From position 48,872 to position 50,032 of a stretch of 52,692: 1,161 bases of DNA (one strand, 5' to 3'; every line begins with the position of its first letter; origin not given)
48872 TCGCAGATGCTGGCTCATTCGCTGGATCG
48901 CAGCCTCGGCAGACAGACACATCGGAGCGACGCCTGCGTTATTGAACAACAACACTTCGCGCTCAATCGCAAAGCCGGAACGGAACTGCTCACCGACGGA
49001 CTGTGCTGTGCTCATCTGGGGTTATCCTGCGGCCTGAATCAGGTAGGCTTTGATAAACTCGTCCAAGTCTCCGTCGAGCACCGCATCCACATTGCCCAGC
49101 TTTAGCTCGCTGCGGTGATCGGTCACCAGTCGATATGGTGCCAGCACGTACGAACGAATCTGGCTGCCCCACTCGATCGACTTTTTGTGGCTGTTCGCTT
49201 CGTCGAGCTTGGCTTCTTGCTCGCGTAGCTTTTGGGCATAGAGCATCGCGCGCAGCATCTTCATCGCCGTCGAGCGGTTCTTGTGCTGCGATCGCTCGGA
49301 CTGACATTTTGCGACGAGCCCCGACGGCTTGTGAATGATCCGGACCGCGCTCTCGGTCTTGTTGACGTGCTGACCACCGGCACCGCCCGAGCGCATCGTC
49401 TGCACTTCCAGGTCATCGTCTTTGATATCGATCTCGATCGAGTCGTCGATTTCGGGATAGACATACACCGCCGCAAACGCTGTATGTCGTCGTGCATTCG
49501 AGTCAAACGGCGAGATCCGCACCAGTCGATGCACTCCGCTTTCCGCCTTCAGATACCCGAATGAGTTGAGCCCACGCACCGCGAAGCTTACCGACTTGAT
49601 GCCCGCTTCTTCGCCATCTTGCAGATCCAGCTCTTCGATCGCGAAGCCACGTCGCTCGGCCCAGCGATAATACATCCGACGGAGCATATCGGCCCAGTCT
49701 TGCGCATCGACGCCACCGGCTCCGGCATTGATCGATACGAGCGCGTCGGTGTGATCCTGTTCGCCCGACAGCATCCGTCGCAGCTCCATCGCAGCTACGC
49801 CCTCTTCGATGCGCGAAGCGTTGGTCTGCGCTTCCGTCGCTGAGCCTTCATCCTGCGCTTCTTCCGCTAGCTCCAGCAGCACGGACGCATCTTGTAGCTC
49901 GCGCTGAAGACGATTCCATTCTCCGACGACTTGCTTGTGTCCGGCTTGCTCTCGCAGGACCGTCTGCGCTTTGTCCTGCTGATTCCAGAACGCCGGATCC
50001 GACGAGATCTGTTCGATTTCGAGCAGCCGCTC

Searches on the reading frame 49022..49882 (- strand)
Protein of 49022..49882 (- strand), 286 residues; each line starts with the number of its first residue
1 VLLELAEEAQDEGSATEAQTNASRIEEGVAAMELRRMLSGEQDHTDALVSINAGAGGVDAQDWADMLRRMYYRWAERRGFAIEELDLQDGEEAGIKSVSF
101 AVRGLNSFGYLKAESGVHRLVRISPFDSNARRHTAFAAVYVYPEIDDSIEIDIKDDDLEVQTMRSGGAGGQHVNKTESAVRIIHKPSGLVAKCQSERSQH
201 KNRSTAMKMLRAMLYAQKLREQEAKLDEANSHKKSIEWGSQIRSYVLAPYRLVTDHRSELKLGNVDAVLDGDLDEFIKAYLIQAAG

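Call 72: search_protein_families(library=pfam, proteins=[window:49022-49882:-], max_evalue=0.00001)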
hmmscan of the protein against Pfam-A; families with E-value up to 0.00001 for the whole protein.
window:49022-49882:- (286 aa): 2 families
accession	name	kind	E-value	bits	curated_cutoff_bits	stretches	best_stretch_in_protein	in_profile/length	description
PF03462.23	PCRF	-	1.4e-43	149.4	24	1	7-139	59-194/194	PCRF domain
PF00472.26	RF-1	-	4.5e-42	143.1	35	1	148-257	2-116/116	RF-1 domain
